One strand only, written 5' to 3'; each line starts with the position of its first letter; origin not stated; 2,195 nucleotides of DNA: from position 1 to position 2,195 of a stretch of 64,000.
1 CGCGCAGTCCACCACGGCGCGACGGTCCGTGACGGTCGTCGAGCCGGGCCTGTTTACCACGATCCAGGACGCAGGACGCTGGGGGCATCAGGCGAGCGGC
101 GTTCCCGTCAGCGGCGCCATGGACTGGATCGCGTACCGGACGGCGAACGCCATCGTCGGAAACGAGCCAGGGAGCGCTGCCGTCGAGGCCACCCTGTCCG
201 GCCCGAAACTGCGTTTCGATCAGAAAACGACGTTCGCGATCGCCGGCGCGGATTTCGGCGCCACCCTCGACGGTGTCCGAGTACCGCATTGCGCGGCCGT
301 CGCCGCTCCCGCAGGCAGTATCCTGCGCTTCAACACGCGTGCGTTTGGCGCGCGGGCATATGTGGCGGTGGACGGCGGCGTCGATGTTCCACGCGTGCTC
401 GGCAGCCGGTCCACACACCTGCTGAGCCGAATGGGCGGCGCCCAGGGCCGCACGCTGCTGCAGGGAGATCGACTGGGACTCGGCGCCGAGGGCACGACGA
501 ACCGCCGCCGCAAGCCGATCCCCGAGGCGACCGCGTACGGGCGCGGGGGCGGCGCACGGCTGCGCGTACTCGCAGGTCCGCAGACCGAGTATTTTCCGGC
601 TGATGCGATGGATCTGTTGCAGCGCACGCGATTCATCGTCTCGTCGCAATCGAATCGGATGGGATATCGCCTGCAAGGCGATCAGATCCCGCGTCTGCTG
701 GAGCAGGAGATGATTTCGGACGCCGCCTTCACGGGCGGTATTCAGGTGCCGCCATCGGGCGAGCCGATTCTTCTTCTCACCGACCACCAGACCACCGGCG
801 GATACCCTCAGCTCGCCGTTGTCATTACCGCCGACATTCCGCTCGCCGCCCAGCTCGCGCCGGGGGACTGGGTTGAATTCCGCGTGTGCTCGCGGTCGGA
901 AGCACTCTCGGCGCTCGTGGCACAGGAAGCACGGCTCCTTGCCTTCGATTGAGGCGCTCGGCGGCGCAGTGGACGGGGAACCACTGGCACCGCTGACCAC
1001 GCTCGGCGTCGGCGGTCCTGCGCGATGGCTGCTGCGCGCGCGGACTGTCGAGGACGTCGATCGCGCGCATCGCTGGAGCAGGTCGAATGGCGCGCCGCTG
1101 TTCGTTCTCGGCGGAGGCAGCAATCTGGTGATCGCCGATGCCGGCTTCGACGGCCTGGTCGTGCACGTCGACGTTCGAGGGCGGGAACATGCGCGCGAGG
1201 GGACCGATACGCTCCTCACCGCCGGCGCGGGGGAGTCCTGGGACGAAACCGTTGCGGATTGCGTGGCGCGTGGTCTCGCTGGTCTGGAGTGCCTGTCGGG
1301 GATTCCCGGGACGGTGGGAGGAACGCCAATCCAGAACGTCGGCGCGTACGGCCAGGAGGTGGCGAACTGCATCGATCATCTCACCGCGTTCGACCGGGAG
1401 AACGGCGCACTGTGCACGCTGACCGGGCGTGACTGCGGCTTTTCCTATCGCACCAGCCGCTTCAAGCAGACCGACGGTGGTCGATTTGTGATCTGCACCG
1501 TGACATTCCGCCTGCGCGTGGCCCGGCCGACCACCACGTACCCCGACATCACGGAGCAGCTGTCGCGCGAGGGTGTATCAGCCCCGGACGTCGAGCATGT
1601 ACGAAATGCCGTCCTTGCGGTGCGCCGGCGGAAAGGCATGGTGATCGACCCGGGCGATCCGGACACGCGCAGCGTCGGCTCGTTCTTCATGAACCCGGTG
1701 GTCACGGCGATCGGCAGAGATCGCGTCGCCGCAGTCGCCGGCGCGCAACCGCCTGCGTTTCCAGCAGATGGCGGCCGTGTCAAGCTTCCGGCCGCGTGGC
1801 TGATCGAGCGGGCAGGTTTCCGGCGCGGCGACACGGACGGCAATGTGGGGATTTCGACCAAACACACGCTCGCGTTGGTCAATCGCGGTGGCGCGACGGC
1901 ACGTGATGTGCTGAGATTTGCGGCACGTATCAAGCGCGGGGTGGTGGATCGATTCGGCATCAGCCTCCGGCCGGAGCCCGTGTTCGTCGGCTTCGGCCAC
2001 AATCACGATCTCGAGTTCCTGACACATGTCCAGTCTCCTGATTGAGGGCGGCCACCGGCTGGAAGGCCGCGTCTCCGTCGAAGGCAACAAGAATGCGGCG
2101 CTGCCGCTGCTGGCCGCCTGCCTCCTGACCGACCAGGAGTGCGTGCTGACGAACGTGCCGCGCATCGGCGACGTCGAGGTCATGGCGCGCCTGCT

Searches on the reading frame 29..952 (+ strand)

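Call 58: search_protein_families(library=pfam, proteins=[window:29-952:+], max_evalue=0.00001)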
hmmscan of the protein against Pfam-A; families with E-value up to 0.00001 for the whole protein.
window:29-952:+ (307 aa): 1 family
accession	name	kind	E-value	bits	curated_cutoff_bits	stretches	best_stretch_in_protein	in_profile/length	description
PF02626.20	CT_A_B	-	4e-91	305.7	25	1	24-285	2-260/261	Carboxyltransferase domain, subdomain A and B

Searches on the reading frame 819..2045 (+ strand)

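Call 58: search_protein_families(library=pfam, proteins=[window:819-2045:+], max_evalue=0.00001)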
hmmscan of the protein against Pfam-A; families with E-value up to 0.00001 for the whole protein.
window:819-2045:+ (408 aa): 2 families
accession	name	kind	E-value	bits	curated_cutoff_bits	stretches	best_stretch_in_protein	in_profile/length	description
PF02873.21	MurB_C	-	3.3e-24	85.4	27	1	261-390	2-99/99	UDP-N-acetylenolpyruvoylglucosamine reductase, C-terminal domain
PF01565.28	FAD_binding_4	-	1.1e-21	77.5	26.4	1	71-201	4-138/139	FAD binding domain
